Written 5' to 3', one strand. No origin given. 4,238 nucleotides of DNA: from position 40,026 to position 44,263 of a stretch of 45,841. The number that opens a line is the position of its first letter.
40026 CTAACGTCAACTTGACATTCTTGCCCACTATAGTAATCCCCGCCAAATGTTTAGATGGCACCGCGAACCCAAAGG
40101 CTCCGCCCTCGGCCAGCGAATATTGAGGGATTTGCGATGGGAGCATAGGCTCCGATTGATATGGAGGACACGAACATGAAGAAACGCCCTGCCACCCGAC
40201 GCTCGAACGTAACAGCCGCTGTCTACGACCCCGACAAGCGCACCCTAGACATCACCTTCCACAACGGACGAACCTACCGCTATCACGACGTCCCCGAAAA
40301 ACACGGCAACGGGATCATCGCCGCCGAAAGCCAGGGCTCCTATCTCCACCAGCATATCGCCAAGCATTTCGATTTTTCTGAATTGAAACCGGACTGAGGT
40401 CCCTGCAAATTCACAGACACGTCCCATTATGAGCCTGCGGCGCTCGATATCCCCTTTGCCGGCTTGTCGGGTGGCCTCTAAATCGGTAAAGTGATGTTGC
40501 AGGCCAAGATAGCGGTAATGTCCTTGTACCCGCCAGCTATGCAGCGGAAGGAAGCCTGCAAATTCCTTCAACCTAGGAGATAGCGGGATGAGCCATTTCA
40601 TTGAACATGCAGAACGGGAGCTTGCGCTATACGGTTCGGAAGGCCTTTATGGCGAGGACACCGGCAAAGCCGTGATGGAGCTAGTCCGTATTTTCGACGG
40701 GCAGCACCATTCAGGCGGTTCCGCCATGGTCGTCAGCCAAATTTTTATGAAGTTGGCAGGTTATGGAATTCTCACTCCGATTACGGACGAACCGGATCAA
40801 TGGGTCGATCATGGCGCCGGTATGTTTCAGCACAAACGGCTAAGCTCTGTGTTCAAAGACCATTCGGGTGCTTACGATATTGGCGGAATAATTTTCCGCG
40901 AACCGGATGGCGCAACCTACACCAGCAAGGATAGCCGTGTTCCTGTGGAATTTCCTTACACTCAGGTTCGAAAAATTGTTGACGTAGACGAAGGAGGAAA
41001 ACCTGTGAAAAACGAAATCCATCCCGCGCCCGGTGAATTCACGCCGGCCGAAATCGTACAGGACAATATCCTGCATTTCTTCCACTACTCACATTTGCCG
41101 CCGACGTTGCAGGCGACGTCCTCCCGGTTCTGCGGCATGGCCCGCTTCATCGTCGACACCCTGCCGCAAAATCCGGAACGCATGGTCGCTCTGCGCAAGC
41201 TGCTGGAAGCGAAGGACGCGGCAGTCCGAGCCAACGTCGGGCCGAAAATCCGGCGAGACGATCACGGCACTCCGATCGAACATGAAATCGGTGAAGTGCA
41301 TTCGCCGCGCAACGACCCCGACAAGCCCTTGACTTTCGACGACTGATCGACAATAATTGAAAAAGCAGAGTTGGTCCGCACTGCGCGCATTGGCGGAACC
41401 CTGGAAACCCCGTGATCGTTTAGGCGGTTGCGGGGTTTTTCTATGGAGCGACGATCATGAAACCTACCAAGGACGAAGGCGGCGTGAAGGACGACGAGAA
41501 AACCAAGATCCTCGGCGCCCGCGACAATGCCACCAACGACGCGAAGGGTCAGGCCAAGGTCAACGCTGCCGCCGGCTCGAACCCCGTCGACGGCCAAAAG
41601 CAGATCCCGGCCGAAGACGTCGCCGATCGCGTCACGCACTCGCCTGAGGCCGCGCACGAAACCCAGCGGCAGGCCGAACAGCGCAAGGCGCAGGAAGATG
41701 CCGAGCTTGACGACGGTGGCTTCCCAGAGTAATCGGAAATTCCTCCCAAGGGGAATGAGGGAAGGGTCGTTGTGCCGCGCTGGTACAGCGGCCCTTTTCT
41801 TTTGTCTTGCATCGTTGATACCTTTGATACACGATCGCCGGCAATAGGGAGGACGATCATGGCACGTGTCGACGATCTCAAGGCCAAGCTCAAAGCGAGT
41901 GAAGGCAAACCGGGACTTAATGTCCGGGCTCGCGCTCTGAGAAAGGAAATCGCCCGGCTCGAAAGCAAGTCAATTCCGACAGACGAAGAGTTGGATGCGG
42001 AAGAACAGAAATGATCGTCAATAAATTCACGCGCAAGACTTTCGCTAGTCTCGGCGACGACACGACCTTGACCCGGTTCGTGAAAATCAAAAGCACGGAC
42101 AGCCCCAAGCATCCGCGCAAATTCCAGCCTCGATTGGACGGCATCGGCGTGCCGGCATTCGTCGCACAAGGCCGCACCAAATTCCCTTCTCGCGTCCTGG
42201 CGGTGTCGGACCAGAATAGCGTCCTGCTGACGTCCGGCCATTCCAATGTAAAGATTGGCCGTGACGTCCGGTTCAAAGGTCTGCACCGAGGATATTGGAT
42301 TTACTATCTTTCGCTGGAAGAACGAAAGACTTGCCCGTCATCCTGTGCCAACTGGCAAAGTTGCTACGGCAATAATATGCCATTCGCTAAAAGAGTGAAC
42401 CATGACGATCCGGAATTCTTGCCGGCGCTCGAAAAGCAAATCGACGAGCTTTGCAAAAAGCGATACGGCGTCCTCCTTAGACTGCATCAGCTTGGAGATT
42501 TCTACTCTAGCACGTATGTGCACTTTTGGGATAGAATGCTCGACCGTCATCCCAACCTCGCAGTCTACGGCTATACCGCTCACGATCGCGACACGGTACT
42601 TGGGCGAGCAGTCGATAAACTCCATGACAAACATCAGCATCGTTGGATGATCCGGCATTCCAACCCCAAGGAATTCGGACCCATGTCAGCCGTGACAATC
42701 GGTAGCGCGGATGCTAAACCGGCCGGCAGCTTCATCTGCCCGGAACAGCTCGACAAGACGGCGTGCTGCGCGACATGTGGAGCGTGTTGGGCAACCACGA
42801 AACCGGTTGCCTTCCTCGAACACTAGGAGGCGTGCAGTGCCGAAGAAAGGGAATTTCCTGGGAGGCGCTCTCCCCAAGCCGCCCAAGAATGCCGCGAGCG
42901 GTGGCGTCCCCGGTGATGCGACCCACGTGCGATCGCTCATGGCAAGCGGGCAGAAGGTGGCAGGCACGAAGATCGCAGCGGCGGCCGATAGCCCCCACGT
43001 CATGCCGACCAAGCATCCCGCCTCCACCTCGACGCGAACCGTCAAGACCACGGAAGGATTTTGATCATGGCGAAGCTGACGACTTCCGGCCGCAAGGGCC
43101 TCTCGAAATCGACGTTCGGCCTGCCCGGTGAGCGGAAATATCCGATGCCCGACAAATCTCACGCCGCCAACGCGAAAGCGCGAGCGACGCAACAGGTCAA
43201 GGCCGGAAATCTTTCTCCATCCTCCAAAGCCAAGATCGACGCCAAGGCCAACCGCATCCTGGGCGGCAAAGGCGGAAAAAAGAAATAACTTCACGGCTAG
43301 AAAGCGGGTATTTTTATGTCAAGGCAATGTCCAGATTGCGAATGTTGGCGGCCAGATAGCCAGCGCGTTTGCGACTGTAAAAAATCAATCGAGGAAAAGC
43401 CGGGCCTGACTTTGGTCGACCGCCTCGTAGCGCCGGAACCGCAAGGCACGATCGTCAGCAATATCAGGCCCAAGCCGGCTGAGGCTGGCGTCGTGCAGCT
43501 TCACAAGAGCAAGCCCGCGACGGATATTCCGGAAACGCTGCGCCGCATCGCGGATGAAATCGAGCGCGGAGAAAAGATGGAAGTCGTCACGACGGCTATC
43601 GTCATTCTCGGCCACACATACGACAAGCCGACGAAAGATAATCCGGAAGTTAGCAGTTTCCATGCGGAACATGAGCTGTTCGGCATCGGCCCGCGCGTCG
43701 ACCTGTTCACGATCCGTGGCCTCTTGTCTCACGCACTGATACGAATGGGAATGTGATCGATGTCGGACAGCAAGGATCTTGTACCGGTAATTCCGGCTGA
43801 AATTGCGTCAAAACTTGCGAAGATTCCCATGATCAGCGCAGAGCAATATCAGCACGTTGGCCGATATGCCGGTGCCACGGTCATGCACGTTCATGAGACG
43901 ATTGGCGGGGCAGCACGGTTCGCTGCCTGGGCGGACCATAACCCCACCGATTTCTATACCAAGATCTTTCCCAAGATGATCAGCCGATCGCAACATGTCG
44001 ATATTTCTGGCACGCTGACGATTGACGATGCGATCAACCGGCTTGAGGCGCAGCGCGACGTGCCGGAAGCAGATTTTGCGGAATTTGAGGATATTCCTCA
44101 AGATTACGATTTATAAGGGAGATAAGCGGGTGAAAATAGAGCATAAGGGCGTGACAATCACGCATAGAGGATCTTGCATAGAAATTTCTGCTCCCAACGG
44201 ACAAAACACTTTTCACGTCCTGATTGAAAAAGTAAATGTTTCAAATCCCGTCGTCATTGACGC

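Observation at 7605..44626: Ten phage proteins share the same C-terminal tail, [E/x]-[F/Y]-D-L-COOH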

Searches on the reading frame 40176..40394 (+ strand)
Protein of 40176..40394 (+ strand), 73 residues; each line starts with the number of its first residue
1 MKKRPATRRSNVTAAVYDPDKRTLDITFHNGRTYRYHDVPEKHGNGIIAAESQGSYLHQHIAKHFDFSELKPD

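Call 31: search_protein_families(library=pfam, proteins=[window:40176-40394:+], max_evalue=0.05)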
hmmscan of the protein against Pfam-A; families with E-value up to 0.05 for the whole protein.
window:40176-40394:+ (73 aa): 1 family
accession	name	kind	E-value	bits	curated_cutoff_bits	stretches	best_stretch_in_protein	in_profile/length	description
PF13619.11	KTSC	-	2.6e-19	69.1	25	1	10-65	3-58/58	KTSC domain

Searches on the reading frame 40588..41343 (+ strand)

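Call 11: search_protein_families(library=pfam, proteins=[window:40588-41343:+], max_evalue=0.01)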
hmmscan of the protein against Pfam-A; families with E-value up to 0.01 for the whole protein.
window:40588-41343:+ (252 aa): 1 family
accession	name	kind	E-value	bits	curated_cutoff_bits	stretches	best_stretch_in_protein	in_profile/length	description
PF25185.1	Tad3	-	5.1e-29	100.9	27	1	3-114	2-118/119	Type I Thoeris inhibitor Tad3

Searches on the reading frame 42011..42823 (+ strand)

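Call 11: search_protein_families(library=pfam, proteins=[window:42011-42823:+], max_evalue=0.01)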
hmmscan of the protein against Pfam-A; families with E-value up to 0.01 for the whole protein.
window:42011-42823:+ (271 aa): 2 families
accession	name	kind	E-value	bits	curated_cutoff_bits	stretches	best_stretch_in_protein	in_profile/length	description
PF17338.8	GP88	-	8.2e-09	36.1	24.4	1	131-190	73-136/230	Gene product 88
PF23872.1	DUF7227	-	0.00065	19.8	27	0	103-167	22-88/223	Domain of unknown function (DUF7227)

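Call 34: search_protein_families(library=phrogs, proteins=[window:42011-42823:+], max_evalue=0.01)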
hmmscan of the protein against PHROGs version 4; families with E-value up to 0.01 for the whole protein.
window:42011-42823:+ (271 aa): 2 families
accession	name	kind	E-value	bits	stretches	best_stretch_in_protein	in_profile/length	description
phrog_2554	-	unknown function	4e-28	99.6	1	102-271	343-512/529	-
phrog_1392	-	unknown function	2.5e-13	51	1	146-269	138-276/296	-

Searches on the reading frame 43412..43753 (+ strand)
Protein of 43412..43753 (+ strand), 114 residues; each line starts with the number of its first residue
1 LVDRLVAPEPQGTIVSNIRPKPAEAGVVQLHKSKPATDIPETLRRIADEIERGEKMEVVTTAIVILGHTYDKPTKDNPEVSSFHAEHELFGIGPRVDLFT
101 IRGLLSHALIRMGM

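Call 31: search_protein_families(library=pfam, proteins=[window:43412-43753:+], max_evalue=0.05)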
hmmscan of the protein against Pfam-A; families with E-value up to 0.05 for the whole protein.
window:43412-43753:+ (114 aa): 2 families
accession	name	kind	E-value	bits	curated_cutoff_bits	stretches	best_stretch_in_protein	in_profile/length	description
PF14642.11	FAM47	-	0.0031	17.5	27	1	6-39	198-231/257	FAM47 family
PF24212.1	DUF7433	-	0.017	15.2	24.2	1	26-52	23-49/51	Family of unknown function (DUF7433)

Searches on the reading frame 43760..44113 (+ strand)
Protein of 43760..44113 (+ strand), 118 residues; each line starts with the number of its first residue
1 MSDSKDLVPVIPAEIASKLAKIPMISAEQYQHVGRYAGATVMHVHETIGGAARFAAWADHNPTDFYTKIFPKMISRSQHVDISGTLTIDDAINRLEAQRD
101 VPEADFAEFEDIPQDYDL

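Call 7: search_protein_families(library=pfam, proteins=[window:43760-44113:+], max_evalue=0.01)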
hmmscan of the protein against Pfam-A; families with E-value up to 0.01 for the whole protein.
window:43760-44113:+ (118 aa): 0 families

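Call 8: search_protein_families(library=phrogs, proteins=[window:43760-44113:+], max_evalue=0.01)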
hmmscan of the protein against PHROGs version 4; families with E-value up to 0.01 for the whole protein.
window:43760-44113:+ (118 aa): 0 families

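Call 40: find_homologous_proteins(query=window:43760-44113:+, max_evalue=0.001)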
Query window:43760-44113:+ (118 aa): 316 proteins with E <= 0.001 among 322 candidates; the best 120 are listed.
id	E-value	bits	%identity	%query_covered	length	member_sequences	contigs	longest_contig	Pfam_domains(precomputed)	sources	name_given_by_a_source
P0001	1.4e-69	250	97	100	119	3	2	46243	-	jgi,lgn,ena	-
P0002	7.2e-53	196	81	100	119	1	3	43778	-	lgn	-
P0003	1.2e-46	176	71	100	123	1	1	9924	-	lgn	-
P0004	5.8e-41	157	69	100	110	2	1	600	-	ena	-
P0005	9.1e-40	154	68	100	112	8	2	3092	-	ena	-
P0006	1.5e-39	153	75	85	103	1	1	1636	-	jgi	jgi:hypothetical protein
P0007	1.6e-39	153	75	85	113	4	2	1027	-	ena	-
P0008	2.4e-39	152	72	85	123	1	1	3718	-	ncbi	-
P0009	2.5e-39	152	72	88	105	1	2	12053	-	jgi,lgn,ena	jgi:hypothetical protein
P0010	2.6e-39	152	73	85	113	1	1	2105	-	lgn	-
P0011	7.2e-39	151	70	85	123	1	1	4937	-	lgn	-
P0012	2.4e-38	149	71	88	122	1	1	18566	-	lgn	-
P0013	3.9e-38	148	66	99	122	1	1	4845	-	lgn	-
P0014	4.6e-38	148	73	85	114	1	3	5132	-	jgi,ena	-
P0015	6.0e-38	148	72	86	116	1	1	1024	-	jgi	jgi:hypothetical protein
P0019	9.9e-38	147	72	85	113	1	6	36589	-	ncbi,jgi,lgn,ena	jgi:hypothetical protein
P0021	1.2e-37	147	72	79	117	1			-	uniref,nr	uniref:Uncharacterized protein n=1 Tax=Mycena chlorophos TaxID=658473 RepID=A0ABQ0KTW2_MYCCL|nr:pred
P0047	9.5e-37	144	66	97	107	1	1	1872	-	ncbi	-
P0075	4.6e-36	142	67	88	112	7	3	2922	-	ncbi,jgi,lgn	-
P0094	1.4e-35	140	62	97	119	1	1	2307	-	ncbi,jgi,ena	jgi:hypothetical protein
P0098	1.7e-35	140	69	85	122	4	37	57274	-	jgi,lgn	jgi:hypothetical protein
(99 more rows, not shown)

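Call 43: list_cluster_members(proteins=[P0008, P0019, P0047, P0075, P0094, P0021, P0098])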
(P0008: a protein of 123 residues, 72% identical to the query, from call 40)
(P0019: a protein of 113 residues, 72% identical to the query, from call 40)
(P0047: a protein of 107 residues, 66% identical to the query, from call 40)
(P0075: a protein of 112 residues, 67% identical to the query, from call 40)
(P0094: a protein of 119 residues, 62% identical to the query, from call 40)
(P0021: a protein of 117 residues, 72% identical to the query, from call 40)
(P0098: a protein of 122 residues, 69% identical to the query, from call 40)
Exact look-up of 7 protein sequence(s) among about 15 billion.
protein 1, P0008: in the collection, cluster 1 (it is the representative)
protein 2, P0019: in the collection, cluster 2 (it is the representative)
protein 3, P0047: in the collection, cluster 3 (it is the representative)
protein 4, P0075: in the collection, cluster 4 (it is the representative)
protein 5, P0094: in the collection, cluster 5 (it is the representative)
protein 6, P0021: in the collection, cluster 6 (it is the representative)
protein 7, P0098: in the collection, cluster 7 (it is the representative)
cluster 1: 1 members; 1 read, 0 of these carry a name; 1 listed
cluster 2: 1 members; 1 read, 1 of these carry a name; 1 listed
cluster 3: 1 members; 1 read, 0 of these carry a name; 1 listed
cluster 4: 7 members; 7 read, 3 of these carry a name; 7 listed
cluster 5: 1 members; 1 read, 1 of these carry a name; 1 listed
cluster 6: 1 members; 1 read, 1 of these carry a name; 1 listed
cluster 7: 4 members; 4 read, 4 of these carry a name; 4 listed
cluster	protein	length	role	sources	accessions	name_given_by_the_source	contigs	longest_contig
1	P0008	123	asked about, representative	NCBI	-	-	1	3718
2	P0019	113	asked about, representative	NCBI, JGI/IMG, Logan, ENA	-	hypothetical protein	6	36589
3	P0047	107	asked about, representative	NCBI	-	-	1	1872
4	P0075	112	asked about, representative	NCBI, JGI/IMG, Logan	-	-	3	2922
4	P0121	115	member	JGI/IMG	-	hypothetical protein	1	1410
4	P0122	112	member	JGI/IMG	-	hypothetical protein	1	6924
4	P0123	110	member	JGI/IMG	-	hypothetical protein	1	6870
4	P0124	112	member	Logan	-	-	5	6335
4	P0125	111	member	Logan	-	-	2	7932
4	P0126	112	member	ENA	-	-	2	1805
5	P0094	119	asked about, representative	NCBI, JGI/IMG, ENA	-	hypothetical protein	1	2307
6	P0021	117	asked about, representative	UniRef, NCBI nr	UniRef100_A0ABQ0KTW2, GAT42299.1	Uncharacterized protein n=1 Tax=Mycena chlorophos TaxID=658473 RepID=A0ABQ0KTW2_MYCCL | predicted protein [Mycena chlorophos]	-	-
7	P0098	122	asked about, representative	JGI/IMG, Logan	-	hypothetical protein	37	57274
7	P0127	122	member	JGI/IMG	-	hypothetical protein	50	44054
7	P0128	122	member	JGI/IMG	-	hypothetical protein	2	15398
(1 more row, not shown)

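Call 54: predict_structure(alignment_id=A1)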
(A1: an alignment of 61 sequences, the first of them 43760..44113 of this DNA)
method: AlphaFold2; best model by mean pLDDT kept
length: 118 residues; sequences in the alignment: 61
mean_pLDDT: 63.2   pTM: 0.34
mean pLDDT of the five models: 63.2, 60.9, 58.1, 58.0, 52.5
residues with pLDDT >= 90: 1; 70-90: 37; 50-70: 57; < 50: 23
segments of 3 or more residues with pLDDT < 50: 1-7, 78-86
pLDDT, mean of each block of 10 residues (from residue 1): 48 68 53 58 77 84 82 58 51 64 57 56
secondary structure, 60 per line:
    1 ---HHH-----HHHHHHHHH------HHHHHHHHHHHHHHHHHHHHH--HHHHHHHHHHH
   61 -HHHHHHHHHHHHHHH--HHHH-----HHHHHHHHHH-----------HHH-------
elements in order: H12-20 H27-47 H50-60 H62-76 H79-82 H88-97

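Call 56: fold_search(model_id=the predicted structure, library=viral)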
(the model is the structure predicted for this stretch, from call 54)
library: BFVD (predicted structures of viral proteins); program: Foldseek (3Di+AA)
matches with E <= 10: 7; with E <= 0.001: 0
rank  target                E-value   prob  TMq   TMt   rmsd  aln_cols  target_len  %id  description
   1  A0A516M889            4.3e+00  0.07  0.21  0.30  10.0        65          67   22  (no name in the UniProt tables at hand)
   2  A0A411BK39            6.8e+00  0.03  0.24  0.24  19.2       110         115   15  (no name in the UniProt tables at hand)
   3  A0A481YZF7            8.3e+00  0.02  0.20  0.15  12.4       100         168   17  Uncharacterized protein [Mimivirus LCMiAC01]
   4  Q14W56                8.3e+00  0.01  0.12  0.03  17.8       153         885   13  ORF50 [Ranid herpesvirus 2]
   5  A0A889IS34            8.9e+00  0.03  0.27  0.12  16.2       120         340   14  (no name in the UniProt tables at hand)
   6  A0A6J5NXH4            8.9e+00  0.02  0.21  0.21  19.6       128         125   12  Terminase small subunit actinomycetes phage-type domain-containing protein [uncultured Caudovirales phage]
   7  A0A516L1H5            9.5e+00  0.01  0.19  0.19  12.2       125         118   17  (no name in the UniProt tables at hand)

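Call 79: find_encoding_contigs(protein=P0098, flank=10000, max_places=2)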
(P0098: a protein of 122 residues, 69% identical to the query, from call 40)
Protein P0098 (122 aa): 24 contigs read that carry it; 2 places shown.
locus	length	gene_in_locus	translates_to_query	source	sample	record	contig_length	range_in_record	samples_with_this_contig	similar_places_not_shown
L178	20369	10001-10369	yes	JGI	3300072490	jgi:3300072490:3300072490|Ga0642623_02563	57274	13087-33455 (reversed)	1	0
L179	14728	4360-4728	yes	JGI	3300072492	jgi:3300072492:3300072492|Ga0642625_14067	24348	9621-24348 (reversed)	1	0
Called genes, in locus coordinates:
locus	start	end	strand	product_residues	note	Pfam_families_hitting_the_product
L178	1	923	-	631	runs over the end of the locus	PF09250:Prim-Pol, PF13481:AAA_25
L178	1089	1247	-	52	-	-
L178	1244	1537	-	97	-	-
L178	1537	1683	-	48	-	-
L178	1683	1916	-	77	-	-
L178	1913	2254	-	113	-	-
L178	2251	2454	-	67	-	-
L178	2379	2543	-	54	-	-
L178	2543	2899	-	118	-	-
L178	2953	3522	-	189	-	-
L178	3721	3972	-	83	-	-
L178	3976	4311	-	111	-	-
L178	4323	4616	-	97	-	-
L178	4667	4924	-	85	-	-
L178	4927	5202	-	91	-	-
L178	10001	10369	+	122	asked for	-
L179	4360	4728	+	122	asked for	-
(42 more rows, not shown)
